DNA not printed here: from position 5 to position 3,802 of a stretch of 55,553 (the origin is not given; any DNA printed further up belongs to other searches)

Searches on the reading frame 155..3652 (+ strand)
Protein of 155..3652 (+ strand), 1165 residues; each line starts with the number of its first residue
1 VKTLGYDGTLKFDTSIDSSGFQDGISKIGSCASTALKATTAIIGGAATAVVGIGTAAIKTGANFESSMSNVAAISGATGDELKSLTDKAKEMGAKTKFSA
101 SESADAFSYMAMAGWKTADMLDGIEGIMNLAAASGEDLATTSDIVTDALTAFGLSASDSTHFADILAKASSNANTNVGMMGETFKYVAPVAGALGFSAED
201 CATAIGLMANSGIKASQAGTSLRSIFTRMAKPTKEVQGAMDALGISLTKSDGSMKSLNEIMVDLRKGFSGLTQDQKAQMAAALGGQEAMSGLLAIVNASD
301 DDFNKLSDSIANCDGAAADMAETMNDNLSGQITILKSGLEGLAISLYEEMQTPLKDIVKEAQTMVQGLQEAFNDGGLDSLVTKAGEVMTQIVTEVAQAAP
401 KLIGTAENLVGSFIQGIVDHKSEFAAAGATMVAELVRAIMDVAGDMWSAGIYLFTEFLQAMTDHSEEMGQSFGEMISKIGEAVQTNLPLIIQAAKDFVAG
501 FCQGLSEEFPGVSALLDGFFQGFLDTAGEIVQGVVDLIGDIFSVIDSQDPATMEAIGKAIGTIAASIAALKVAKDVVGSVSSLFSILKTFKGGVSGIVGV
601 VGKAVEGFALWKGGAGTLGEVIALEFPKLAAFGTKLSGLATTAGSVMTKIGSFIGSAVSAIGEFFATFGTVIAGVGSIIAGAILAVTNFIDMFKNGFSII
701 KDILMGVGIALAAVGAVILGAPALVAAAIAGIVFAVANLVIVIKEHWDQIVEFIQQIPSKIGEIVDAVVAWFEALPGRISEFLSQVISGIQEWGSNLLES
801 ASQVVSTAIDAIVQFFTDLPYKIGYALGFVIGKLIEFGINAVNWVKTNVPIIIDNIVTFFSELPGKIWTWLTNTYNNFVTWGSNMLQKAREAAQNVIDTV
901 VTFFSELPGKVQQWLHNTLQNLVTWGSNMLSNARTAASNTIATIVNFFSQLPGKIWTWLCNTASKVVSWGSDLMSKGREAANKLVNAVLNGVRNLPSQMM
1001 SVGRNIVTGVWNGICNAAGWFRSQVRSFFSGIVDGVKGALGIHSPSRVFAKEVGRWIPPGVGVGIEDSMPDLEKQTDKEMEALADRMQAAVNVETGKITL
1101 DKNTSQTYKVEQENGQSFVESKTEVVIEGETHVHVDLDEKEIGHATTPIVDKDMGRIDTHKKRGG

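Call 56: search_protein_families(library=pfam, proteins=[window:155-3652:+], max_evalue=0.001)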
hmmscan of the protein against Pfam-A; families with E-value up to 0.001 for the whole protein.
window:155-3652:+ (1165 aa): 4 families
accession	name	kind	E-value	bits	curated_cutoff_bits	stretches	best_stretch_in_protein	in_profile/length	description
PF10145.14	PhageMin_Tail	-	8.1e-62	209.1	33.2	1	87-285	2-201/201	Phage-related minor tail protein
PF04513.17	Baculo_PEP_C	-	8.4e-05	23.1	38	0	885-946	35-139/140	Baculovirus polyhedron envelope protein, PEP, C terminus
PF04691.17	ApoC-I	-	0.00012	22.3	28.3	0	861-876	36-51/61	Apolipoprotein C-I (ApoC-1)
PF01594.21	AI-2E_transport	-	0.00044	20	34.3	0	728-817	57-149/327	AI-2E family transporter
